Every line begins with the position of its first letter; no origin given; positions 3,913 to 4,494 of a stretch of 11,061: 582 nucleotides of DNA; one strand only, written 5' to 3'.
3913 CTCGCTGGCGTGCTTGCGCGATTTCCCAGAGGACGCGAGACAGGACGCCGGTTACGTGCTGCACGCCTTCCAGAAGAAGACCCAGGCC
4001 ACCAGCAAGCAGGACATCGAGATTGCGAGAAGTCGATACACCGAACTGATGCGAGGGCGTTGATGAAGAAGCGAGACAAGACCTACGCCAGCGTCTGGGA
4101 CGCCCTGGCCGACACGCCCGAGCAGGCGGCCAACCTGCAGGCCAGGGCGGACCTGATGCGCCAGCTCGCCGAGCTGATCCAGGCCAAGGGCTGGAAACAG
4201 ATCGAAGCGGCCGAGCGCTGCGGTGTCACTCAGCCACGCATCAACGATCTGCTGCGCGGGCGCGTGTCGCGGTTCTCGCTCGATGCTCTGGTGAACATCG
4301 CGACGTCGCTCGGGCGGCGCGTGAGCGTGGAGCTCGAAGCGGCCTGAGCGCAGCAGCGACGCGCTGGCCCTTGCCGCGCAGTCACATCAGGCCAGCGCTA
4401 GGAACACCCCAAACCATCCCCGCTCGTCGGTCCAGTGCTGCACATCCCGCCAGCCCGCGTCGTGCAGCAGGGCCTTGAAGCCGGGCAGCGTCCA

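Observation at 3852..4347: Defused toxin-antitoxin module: internally deleted HigB-like toxin with intact HigA antitoxin, consensus leaderless promoter and palindromic operator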

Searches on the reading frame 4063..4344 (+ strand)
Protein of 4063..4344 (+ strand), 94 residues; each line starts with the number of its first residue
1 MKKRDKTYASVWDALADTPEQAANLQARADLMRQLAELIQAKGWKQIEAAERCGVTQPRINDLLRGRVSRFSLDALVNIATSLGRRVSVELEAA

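Call 7: search_protein_families(library=pfam, proteins=[window:4063-4344:+], max_evalue=1)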
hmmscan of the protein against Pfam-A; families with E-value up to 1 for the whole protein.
window:4063-4344:+ (94 aa): 6 families
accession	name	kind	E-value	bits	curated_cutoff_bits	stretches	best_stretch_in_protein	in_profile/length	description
PF13744.12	HTH_37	-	4.1e-26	91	27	1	15-90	2-78/80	Helix-turn-helix domain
PF01381.28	HTH_3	-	7.5e-09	35.9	23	1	35-85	1-50/55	Helix-turn-helix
PF13560.12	HTH_31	-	2.4e-08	34.6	27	1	33-84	4-55/64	Helix-turn-helix domain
PF13443.12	HTH_26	-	2.4e-05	24.9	22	1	35-84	2-51/63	Cro/C1-type HTH DNA-binding domain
PF13384.12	HTH_23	-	0.018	15.3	24.6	1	26-65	5-39/50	Homeodomain-like domain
PF17762.8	HTH_ParB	-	0.062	13.9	22.6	1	34-65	11-42/102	ParB HTH domain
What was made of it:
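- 4063..4347 (+): Intact 94-aa antitoxin: an N-terminal presumed toxin-binding segment followed by an XRE-type HTH. Pfam HTH_37, E 4e-26 (call 7).
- On HigA antitoxin equivalog TIGR02607: The antitoxin is instead an HTH_37 (PF13744) XRE-type protein, 91 bits (call 7).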

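Call 8: search_protein_families(library=ncbifam, proteins=[window:4063-4344:+], max_evalue=1)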
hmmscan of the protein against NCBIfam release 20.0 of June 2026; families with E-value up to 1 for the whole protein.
window:4063-4344:+ (94 aa): 4 families
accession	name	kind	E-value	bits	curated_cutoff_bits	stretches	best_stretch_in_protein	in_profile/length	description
NF041951.1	phage_RstR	subfamily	0.015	15.6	80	1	32-83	4-54/108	RstR family transcriptional repressor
TIGR02607.1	antidote_HigA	equivalog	0.019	14.8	47.7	1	37-84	14-60/81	HigA family addiction module antitoxin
TIGR03070.1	couple_hipB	subfamily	0.027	14.4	71.65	1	40-84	12-55/58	type II toxin-antitoxin system Y4mF family antitoxin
NF007408.0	PRK09943.1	equivalog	0.12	11.9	211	1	33-70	10-47/185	HTH-type transcriptional regulator PuuR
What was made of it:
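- On HigA antitoxin equivalog TIGR02607: 14.8 bits against a cut-off of 47.7 (call 8).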

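Call 22: find_related_loci(query=window:4063-4344:+, collection=genome_contigs, flank=4000)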
Query window:4063-4344:+ (94 aa) in genome_contigs; peptide patterns used: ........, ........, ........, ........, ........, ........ (x = any residue, [..] = any of these).
599 stretches matched a pattern (row limit reached: there are more); 290 encode a relative of the query (tblastn E <= 1e-3); the best 80 are kept; 80 distinct loci.
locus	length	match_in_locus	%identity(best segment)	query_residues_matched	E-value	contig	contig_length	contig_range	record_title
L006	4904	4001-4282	94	1-94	3e-56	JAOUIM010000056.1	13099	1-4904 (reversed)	MAG: Aquincola sp. isolate 4_1_Oct_SF_Bin28 4_1_Oct_SF_Bin28_scaffold_1636_c1, whole genome shotgun sequence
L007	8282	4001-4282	93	1-94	7e-56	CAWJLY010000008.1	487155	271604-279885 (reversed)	MAG: uncultured beta proteobacterium isolate MFD02581.bin.2.160 genome assembly, contig: contig_21424, whole genome shot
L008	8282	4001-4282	91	1-94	8e-55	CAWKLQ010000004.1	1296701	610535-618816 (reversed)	MAG: uncultured beta proteobacterium isolate MFD04651.bin.1.130 genome assembly, contig: contig_2274, whole genome shotg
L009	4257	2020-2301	82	1-94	3e-49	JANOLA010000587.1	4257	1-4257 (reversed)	MAG: Burkholderiales bacterium isolate VAR_45_metabat_378 VAR_45_k141_2126895, whole genome shotgun sequence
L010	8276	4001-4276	83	1-92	1e-48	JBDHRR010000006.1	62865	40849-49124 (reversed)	MAG: Burkholderiales bacterium isolate AS-MICRO-3CA.139 NODE_1584_length_62865_cov_6.560452, whole genome shotgun sequen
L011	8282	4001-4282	80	1-94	1e-47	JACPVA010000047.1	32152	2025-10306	MAG: Burkholderiales bacterium isolate NC_groundwater_772_Ag_S2p5_72_13 JBCH_GD18_4_SO25_S179_scaffold_271861, whole gen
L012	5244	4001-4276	83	3-94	1e-47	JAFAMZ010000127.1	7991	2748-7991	MAG: Silvibacterium sp. isolate CP_BE_RX_R2_7 BE_RX_R2_k147_476438, whole genome shotgun sequence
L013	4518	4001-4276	77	3-94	3e-46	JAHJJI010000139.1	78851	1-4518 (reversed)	MAG: Gammaproteobacteria bacterium isolate Modern_marine_rock_biofilm.mb.30 Modern_marine_rock.mb.30_k141_897583, whole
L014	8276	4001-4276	77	3-94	3e-46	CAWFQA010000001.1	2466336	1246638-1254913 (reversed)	MAG: uncultured Acidobacteriota bacterium isolate MFD05841.bin.1.1 genome assembly, contig: contig_13219, whole genome s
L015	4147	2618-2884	81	6-94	4e-46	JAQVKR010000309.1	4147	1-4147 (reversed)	MAG: Gammaproteobacteria bacterium isolate STE_91 NODE_69354_length_4147_cov_3.219652_Sandtown_E, whole genome shotgun s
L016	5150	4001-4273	80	4-94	4e-46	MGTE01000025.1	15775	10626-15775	MAG: Deltaproteobacteria bacterium RIFOXYD12_FULL_57_12 rifoxyd3_full_scaffold_1319, whole genome shotgun sequence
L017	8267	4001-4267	80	6-94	7e-46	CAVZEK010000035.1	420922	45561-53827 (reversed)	MAG: uncultured beta proteobacterium isolate MFD05942.bin.2.95 genome assembly, contig: contig_43959, whole genome shotg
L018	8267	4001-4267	81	6-94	6e-46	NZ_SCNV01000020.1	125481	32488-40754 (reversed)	Burkholderia sp. 4M9327F10 NODE_20_length_125481_cov_11.384628, whole genome shotgun sequence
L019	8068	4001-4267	82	6-94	1e-45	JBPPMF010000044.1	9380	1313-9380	MAG: Thiobacillus sp. isolate BIOS2019_out_114 k131_1677447, whole genome shotgun sequence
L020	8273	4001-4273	77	4-94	2e-45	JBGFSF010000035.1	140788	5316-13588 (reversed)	MAG: Pseudomonadota bacterium isolate BA1A30.2019.Bin.39 NODE_72_length_140788_cov_26.256883, whole genome shotgun seque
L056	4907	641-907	75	4-92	8e-44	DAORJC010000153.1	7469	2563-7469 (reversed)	MAG TPA_asm: Aquabacterium sp. isolate AMR_MDS_5561 NODE_1768_length_7469_cov_6.435797, whole genome shotgun sequence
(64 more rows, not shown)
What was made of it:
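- The 80 loci were chosen for having the best-conserved antitoxins, so intact antitoxins are there by construction (call 22).
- Tried and rejected: I replaced it with a sample taken through the antitoxin (call 22).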

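Call 30: search_solved_structures(query=window:4063-4344:+, max_evalue=1, show_alignments=2)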
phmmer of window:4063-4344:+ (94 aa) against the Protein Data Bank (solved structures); distinct sequences matched with E-value up to 1: 20.
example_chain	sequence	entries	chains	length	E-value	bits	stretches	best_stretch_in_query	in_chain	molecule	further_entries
2a6c_A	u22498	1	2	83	1.6e-13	54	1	24-92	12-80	Helix-turn-helix motif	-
6af3_B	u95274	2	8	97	0.001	22.7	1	19-89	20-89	HigA antitoxin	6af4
2o38_A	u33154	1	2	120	0.0089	19.7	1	22-89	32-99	Hypothetical protein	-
6jq1_A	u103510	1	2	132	0.033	17.9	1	31-82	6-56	Transcriptional regulator, XRE family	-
6lty_A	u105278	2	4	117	0.036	17.8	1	28-89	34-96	Putative antitoxin HigA3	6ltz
3qoy_A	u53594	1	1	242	0.11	16.3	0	4-68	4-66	50S ribosomal protein L1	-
6rnz_A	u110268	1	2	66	0.29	14.9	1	32-83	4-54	HTH-type transcriptional regulator DdrOC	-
2v0o_A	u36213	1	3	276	0.29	14.9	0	7-41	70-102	FCH DOMAIN ONLY PROTEIN 2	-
5h79_D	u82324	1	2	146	0.32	14.8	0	13-34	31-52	Immunoglobulin G-binding protein A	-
8pfa_A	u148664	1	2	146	0.41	14.4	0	34-68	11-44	c-di-GMP binding domain of the ATPase enzyme PilF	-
8r8o_A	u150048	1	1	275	0.42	14.4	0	29-57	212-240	HalluTIM3-1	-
8pdk_A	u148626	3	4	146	0.44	14.3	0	34-68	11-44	c-di-GMP binding domain of the ATPase enzyme PilF | ATP-binding motif-containing protein pilF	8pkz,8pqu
9glg_A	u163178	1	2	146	0.44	14.3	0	34-68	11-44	ATP-binding motif-containing protein pilF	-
3vk0_A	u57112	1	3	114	0.5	14.1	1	29-84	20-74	Transcriptional regulator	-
6ejf_J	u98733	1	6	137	0.54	14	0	34-68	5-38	Type IV pilus assembly protein PilF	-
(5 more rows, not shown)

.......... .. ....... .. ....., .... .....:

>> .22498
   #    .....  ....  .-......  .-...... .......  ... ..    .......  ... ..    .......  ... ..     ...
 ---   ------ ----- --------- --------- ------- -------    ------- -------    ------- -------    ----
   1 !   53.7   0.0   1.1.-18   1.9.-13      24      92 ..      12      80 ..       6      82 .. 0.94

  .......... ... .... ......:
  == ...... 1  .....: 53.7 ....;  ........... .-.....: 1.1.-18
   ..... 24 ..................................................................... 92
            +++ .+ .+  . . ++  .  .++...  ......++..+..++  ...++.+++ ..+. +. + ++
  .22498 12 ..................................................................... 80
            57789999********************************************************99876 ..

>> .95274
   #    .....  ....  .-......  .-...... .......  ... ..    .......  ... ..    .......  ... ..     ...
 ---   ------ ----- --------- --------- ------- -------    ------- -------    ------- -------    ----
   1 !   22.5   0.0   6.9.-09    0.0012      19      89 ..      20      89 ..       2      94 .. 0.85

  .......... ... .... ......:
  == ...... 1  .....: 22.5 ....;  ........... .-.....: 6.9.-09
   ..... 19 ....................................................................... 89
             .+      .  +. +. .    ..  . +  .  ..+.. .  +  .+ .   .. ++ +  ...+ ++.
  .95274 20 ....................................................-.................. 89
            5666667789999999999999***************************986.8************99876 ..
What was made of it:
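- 4063..4347 (+): PDB 2A6C at 1.6e-13 and 6AF3_B HigA at 1e-3 (call 30).
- Closest known: NE_1354-like HTH protein of PDB 2A6C. Same: Best solved relative of the antitoxin's DNA-binding domain (E 1.6e-13, residues 24-92; call 30).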

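Call 52: search_solved_structures(query=A4, max_evalue=1, show_alignments=3)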
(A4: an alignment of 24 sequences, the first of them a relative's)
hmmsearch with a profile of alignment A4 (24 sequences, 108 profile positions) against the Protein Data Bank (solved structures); distinct sequences matched with E-value up to 1: 3.
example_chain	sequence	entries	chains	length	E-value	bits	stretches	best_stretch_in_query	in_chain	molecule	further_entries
6af3_A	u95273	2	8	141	0.00041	23.8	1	64-103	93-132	HigB toxin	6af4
8qpg_TC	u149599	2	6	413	0.59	13.6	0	22-68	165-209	Prokaryotic polysaccharide deacetylase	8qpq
9ime_A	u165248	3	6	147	0.67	13.5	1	47-74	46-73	Pilin (Bacterial filament) subfamily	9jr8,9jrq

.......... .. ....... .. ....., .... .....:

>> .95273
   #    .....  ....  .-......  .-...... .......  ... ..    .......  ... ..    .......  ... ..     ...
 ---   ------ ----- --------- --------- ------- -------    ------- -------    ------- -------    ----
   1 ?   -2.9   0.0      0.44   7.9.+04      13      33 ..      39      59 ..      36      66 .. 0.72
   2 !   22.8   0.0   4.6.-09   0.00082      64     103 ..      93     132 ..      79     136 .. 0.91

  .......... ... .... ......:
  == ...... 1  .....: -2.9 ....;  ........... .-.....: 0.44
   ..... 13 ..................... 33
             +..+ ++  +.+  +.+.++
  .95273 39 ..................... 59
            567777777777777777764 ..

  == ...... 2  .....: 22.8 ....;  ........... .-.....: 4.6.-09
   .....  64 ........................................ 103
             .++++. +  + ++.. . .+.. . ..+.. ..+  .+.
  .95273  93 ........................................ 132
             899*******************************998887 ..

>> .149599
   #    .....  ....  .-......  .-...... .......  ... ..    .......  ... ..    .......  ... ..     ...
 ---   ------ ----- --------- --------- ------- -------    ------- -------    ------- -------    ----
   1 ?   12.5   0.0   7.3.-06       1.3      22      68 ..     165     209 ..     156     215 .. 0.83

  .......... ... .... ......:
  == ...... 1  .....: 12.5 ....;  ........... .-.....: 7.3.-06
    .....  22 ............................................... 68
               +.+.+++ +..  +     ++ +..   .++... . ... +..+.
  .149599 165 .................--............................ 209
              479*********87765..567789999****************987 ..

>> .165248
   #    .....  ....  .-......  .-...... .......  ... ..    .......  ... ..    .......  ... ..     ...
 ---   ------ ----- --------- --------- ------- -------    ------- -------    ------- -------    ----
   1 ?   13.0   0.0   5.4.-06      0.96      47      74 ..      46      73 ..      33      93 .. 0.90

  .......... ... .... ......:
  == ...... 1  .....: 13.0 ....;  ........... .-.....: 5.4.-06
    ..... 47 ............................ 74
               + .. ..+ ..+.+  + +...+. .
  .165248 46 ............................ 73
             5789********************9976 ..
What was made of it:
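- On gp49 / HigB-type toxin (Pfam PF05973, BECR fold, RelE/ParE superfamily): The profile search hits 6AF3_A HigB at E 4e-4 (call 52).
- Closest known: gp49-family. Same: Both genes hit the two chains of 6AF3: the toxin profile at E 4e-4 and the antitoxin at E 1e-3 (calls 30, 52).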

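Call 57: search_protein_families(library=padloc, proteins=[window:4063-4344:+, L006:3678-3998:+], max_evalue=0.01)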
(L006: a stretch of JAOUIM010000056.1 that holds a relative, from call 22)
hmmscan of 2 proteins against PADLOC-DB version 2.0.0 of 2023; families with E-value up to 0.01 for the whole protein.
window:4063-4344:+ (94 aa): 4 families
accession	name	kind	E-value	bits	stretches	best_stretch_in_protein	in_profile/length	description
PDLC04760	PDC-M64C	-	5.9e-07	27.8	1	16-87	11-82/93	-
PDLC04762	PDC-M64C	-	0.00032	18.7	1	31-85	28-81/97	-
PDLC04757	PDC-M64B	-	0.00032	18.7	1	1-87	1-85/128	-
PDLC04759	PDC-M64B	-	0.0067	14.5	1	18-67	14-63/135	-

L006:3678-3998:+ (107 aa): 1 family
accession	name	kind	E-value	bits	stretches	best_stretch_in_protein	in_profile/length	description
PDLC03886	NsnC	-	0.00026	18.5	1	47-96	233-282/293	-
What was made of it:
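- Tried and rejected: PADLOC gave only weak hits (antitoxin to PDC-M64C at 6e-7, full-length toxin to NsnC at 3e-4; call 57).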

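Call 58: search_protein_families(library=ncbifam, proteins=[L006:3678-3998:+], max_evalue=0.1)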
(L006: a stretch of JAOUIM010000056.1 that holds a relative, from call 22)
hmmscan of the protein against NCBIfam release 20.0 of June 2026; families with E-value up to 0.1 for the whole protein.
L006:3678-3998:+ (107 aa): 1 family
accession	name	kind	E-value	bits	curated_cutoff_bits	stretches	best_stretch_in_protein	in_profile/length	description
TIGR02683.1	upstrm_HI1419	hypoth_equivalog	6.2e-05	23.3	62.85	1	23-100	23-92/95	type II toxin-antitoxin system RelE/ParE family toxin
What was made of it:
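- On TIGR02683 (toxin upstream of HI1419): The intact relative L006 scores 23.3 bits against a cut-off of 62.85 (call 58).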

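Call 59: search_protein_families(library=pfam, proteins=[L006:3678-3998:+, L006:4001-4282:+], max_evalue=0.001)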
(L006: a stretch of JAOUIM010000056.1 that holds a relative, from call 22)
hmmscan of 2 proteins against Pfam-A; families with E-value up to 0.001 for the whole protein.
L006:3678-3998:+ (107 aa): 1 family
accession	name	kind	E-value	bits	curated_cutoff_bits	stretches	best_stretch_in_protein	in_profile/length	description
PF05973.20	Gp49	-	1.6e-25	89.4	23.9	1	14-100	3-89/90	Phage derived protein Gp49-like (DUF891)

L006:4001-4282:+ (94 aa): 4 families
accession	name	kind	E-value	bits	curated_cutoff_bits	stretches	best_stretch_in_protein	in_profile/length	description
PF13744.12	HTH_37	-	2e-26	92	27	1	15-90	2-78/80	Helix-turn-helix domain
PF01381.28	HTH_3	-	6.5e-09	36.1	23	1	35-86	1-51/55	Helix-turn-helix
PF13560.12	HTH_31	-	7.3e-09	36.2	27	1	33-85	4-56/64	Helix-turn-helix domain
PF13443.12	HTH_26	-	5.9e-05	23.7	22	1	36-84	3-51/63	Cro/C1-type HTH DNA-binding domain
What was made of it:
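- Checked: The intact homologue in L006 matches positions 3-89 (89.4 bits, call 59).
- Family membership and the partial domain (calls 7, 59, 52).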

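Call 60: find_related_loci(query=A4, collection=viral_contigs, flank=1500)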
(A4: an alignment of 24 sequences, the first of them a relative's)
Query A4 (107 aa) in viral_contigs; peptide patterns used: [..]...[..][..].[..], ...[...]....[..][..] (x = any residue, [..] = any of these).
104 stretches matched a pattern; 44 encode a relative of the query (tblastn E <= 1e-3); 44 distinct loci.
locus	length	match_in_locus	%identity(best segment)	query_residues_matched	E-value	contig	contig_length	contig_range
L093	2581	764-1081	73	1-106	6e-53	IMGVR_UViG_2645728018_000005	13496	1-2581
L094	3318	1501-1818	73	1-106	6e-53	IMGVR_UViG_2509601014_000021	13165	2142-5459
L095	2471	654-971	73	1-106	6e-53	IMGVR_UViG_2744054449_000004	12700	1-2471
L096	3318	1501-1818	73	1-106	6e-53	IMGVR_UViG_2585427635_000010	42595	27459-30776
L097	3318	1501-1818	73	1-106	1e-52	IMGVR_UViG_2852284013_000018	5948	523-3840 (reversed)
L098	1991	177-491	70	1-105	2e-51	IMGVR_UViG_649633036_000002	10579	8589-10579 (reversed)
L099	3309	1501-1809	73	1-103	5e-49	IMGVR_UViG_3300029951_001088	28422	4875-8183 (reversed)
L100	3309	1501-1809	73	1-103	5e-49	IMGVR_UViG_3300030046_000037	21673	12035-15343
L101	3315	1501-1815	65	1-105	1e-45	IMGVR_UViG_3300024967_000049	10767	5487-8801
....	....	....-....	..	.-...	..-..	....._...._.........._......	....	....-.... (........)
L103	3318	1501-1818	59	1-106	1e-41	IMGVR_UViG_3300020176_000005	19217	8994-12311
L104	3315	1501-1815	57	1-105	3e-41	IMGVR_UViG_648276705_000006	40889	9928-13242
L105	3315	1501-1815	57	1-105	8e-41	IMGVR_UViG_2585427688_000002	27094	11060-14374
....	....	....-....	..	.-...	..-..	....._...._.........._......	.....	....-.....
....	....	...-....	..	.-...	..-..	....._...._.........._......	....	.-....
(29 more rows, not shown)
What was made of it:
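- The cassette family is highly mobile and also occurs on viral contigs (calls 22, 60).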
